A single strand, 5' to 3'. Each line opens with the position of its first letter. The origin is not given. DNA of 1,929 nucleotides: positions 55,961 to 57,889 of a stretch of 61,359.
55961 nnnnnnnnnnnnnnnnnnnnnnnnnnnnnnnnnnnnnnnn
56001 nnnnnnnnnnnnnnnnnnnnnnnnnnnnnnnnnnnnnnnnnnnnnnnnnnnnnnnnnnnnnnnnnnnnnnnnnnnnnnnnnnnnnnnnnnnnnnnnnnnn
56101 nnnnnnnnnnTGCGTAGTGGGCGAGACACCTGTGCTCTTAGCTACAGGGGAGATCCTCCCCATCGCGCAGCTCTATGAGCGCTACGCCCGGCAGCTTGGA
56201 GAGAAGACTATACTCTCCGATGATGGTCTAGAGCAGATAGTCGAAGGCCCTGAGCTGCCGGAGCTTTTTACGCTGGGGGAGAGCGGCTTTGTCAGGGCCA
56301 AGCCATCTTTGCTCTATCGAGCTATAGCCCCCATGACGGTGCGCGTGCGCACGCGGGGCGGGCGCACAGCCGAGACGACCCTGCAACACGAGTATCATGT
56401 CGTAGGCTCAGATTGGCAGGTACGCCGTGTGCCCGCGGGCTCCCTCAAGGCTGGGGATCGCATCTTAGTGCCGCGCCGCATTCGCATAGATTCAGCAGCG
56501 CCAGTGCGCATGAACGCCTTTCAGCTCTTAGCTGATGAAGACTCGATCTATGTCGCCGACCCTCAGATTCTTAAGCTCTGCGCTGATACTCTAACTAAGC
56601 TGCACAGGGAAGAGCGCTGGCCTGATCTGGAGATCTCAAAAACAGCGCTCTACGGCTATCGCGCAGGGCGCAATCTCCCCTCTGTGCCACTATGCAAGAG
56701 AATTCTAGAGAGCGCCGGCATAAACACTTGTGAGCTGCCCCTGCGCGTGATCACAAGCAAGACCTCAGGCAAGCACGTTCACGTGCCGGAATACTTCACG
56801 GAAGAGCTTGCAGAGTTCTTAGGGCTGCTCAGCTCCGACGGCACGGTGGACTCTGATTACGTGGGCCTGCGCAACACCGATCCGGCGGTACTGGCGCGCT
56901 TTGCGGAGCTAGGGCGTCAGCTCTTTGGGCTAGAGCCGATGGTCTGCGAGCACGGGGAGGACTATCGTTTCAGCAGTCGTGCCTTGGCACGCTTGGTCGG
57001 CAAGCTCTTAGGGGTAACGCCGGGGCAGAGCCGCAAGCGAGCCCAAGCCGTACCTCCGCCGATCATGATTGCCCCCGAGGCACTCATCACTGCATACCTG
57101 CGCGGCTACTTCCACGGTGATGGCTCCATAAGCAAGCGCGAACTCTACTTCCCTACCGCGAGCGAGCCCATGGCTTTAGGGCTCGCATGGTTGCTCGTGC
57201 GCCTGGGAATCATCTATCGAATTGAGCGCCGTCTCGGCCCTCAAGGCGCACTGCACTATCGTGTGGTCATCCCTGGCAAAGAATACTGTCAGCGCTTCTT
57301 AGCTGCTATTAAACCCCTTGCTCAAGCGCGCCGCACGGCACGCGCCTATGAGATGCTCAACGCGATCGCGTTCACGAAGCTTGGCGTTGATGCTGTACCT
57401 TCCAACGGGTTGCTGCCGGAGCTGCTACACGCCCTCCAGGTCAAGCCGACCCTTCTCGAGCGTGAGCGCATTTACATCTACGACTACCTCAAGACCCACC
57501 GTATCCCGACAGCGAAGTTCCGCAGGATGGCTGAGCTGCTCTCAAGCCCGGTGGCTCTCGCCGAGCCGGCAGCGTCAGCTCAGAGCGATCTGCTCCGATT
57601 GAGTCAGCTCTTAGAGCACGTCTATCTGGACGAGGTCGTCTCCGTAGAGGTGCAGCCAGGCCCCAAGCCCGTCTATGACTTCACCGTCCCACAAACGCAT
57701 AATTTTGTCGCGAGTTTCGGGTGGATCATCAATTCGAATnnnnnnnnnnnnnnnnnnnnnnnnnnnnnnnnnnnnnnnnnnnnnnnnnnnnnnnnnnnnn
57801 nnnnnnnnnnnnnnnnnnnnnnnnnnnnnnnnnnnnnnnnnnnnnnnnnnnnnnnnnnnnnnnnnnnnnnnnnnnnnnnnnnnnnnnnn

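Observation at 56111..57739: P-loop intein in the V/A-ATPase catalytic subunit with a non-canonical C-terminal Ser-Asn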

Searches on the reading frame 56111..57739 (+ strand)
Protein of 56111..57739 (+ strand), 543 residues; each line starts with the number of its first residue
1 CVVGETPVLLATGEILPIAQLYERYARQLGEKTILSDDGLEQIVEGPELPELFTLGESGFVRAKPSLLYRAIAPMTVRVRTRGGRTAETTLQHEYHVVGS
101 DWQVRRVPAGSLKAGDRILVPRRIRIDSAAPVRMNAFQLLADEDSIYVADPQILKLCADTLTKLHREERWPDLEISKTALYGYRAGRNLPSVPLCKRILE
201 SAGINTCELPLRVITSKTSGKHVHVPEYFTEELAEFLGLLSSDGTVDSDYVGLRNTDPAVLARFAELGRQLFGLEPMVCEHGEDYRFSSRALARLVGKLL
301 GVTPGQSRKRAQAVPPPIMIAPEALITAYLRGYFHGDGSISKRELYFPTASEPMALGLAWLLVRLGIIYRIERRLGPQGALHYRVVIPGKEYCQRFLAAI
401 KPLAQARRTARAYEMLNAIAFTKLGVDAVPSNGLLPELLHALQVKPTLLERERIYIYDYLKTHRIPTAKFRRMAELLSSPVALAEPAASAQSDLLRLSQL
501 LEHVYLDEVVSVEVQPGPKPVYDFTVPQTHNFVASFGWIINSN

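Call 4: search_protein_families(library=pfam, proteins=[window:56111-57739:+], max_evalue=0.1)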
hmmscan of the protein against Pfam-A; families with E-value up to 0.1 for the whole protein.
window:56111-57739:+ (543 aa): 2 families
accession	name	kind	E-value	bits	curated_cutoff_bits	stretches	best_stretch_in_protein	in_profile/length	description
PF14528.11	LAGLIDADG_3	-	1.9e-16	60.5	22.5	2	326-400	3-81/82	LAGLIDADG-like domain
PF14890.11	Intein_splicing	-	6e-11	42.8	35.8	1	76-539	50-152/155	Intein splicing domain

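Call 6: search_solved_structures(query=window:56111-57739:+, max_evalue=1, show_alignments=3)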
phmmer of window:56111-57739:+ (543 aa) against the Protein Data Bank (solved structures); distinct sequences matched with E-value up to 1: 16.
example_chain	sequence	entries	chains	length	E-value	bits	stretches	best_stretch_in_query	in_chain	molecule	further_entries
7qss_A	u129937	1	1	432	9.7e-31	110.4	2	220-534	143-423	V-type ATP synthase alpha chain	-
7qsu_A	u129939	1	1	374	2.9e-28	102.3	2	220-395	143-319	V-ATPase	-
7qst_A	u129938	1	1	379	3.9e-22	82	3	222-373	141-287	V-type ATP synthase subunit A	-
4o1s_A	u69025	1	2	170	2.2e-11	46.6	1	2-119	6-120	V-type ATP synthase alpha chain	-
2cw7_A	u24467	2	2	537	1.1e-10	44.3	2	251-368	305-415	Endonuclease PI-PkoII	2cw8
6rpq_A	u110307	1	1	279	0.00014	24.1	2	503-536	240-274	Ubiquitin-like protein SMT3,1108aa long hypothetical cell division control protein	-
6rpp_A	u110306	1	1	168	0.00049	22.3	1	4-120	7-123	Cell division control protein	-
2lqm_A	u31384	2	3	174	0.0015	20.7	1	506-541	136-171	Pho radA intein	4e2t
4e2u_A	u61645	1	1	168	0.0019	20.4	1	507-541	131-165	Pho radA intein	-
2jmz_A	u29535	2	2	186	0.0076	18.4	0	5-124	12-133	Hypothetical protein MJ0781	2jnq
1mi8_A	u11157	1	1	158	0.0089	18.2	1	484-535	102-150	DnaB intein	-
6frg_A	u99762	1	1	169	0.024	16.7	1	470-535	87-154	Replicative DNA helicase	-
6frh_A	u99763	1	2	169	0.024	16.7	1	470-535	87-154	Replicative DNA helicase,Replicative DNA helicase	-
4o1r_A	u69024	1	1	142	0.032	16.4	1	503-535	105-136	Replicative DNA helicase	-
6fre_A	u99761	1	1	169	0.24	13.4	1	480-535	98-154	Replicative DNA helicase,Replicative DNA helicase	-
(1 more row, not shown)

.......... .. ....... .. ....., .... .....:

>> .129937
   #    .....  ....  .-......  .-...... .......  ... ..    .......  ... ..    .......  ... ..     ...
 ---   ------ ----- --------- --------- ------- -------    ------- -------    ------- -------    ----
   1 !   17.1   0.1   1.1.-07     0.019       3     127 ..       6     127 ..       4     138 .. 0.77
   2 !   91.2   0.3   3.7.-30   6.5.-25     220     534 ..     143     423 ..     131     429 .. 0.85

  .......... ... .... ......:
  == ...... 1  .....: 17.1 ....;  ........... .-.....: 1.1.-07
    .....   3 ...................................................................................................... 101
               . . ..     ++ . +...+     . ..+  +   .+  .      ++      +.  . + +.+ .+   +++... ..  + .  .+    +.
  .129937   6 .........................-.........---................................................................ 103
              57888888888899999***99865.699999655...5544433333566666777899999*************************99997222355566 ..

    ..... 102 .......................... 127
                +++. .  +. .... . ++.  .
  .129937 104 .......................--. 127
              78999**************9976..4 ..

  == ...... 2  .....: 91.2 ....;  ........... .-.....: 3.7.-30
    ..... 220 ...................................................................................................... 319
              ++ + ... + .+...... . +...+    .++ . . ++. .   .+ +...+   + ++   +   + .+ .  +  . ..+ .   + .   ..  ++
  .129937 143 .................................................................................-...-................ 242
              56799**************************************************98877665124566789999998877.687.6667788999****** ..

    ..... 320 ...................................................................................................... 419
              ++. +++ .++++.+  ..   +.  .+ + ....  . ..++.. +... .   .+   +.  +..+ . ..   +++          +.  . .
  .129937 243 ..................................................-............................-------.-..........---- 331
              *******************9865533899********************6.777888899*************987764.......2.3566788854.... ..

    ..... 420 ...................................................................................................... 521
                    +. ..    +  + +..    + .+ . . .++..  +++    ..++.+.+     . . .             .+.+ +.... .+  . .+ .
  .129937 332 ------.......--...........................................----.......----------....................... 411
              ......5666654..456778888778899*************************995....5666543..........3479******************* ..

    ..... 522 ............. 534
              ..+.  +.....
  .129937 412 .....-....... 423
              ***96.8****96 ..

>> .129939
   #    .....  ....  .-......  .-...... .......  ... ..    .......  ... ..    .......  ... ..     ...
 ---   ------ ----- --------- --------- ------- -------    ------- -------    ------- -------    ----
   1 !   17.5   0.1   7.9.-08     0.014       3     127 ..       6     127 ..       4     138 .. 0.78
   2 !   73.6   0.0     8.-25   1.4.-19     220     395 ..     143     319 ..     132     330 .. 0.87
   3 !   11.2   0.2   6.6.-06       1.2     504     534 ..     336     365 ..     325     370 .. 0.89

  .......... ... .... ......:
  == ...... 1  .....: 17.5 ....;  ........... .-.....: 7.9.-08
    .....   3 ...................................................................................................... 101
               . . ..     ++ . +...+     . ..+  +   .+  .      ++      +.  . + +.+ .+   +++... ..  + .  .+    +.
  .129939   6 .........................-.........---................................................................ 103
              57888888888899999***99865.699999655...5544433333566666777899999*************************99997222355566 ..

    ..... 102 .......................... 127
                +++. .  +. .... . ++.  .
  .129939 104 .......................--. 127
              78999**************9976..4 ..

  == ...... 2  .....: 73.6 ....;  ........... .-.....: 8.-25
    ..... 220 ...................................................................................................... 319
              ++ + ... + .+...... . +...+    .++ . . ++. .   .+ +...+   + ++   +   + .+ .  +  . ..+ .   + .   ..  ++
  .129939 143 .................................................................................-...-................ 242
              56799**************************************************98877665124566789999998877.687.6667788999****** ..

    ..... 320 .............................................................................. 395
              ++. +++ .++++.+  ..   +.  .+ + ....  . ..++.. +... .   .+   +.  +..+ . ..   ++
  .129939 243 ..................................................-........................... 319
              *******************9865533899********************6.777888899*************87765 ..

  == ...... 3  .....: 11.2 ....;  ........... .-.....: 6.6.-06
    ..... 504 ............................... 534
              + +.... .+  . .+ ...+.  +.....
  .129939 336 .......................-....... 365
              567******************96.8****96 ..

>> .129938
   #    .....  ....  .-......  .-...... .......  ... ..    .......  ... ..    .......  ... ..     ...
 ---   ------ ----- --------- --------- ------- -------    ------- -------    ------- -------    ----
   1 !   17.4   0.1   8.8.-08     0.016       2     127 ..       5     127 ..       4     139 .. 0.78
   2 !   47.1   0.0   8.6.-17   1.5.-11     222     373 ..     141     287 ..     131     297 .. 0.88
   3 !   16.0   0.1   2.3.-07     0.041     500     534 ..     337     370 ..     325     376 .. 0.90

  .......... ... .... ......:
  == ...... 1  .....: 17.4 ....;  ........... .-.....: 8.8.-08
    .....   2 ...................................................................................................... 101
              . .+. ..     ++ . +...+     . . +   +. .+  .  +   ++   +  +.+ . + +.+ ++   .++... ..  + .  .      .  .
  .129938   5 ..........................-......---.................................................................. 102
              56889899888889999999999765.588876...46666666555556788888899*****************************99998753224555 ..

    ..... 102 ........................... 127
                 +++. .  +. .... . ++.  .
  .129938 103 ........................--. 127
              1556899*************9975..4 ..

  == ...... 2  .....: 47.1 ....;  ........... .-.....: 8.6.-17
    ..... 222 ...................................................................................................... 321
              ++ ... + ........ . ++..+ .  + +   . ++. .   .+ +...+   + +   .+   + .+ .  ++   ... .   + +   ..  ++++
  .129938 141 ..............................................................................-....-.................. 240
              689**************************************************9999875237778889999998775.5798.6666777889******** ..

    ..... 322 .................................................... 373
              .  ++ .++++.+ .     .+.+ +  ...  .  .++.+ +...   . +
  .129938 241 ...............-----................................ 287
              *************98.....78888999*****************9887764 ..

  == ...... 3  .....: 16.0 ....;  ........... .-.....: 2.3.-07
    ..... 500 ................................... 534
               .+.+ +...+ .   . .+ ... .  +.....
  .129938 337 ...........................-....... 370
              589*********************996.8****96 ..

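Call 74: search_protein_representatives(protein=window:56111-57739:+)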
Query: 543 residues. Proteins with E-value up to 0.001 (for the whole library): 2086; up to 1e-10: 463; up to 1e-30: 27. The best 150 are listed.
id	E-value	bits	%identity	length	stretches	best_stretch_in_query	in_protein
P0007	5.9e-242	820.7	81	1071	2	212-543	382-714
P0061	3.7e-56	207.6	31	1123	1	1-534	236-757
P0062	1.3e-51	192.6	34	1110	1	1-536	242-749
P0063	1.4e-51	192.4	32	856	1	1-534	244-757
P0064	4.9e-48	180.8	30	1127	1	1-540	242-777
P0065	1.4e-42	162.7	29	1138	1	1-535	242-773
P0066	2.0e-40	155.6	29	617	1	1-537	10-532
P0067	5.0e-40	154.3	31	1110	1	1-541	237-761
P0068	1.1e-39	153.2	30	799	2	216-541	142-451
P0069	1.3e-39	153.0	30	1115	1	1-535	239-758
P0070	5.3e-39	150.9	26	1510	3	1-535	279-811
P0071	3.1e-38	148.4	31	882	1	1-535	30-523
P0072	1.5e-37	146.1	27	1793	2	1-540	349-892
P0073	1.6e-37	146.1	29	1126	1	1-540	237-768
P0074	5.4e-37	144.3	30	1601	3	229-535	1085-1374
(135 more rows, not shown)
